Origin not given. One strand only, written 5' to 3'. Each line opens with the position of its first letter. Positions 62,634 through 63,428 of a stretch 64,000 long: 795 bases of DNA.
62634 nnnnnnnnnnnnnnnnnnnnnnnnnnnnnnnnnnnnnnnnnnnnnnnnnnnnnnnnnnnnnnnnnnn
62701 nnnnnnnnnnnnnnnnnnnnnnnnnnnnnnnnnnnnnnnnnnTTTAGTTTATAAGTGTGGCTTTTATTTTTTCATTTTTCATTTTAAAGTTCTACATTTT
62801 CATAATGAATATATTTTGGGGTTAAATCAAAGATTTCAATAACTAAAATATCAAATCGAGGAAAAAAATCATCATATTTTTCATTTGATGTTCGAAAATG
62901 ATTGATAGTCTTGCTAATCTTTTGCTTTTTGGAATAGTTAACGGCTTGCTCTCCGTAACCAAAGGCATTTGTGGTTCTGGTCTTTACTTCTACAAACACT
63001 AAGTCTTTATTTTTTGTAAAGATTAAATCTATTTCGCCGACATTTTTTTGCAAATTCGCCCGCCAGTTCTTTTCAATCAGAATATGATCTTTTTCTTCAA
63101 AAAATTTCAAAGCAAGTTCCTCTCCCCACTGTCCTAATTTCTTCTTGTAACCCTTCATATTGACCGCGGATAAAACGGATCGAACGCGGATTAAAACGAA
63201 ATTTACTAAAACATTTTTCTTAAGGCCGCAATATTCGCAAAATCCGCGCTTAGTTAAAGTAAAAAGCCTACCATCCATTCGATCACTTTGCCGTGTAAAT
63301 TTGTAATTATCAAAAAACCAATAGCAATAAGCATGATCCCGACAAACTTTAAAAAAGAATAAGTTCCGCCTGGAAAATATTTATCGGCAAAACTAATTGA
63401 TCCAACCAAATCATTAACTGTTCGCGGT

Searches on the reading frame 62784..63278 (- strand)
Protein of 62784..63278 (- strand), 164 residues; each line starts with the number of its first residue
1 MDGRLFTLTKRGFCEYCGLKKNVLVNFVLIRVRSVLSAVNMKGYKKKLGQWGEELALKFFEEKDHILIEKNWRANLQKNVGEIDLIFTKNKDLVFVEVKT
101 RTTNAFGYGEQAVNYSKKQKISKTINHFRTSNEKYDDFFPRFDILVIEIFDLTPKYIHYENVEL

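Call 29: find_encoding_contigs(protein=window:62784-63278:-, flank=10000, max_places=4)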
Protein window:62784-63278:- (164 aa): 2 contigs read that carry it; 2 places shown.
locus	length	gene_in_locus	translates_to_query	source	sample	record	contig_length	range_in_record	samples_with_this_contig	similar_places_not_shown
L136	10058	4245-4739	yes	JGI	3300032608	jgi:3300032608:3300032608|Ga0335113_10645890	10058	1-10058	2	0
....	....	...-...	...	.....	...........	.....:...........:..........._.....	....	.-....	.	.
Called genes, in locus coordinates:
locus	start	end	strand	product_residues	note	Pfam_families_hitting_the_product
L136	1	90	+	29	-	?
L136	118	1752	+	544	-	PF03485:Arg_tRNA_synt_N (weak), PF00750:tRNA-synt_1d, PF05746:DALR_1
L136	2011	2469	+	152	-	PF04519:Bactofilin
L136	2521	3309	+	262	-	PF00781:DAGK_cat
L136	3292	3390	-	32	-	-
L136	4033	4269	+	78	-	-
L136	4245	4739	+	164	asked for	PF02021:UPF0102, PF08378:NERD (weak)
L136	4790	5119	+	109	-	PF09685:MamF_MmsF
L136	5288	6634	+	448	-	PF00224:PK, PF03328:HpcH_HpaI (weak), PF02887:PK_C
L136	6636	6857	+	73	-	-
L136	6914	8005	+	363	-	PF01490:Aa_trans, PF03222:Trp_Tyr_perm, PF03845:Spore_permease (weak)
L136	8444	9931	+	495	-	PF13632:Glyco_trans_2_3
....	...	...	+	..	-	-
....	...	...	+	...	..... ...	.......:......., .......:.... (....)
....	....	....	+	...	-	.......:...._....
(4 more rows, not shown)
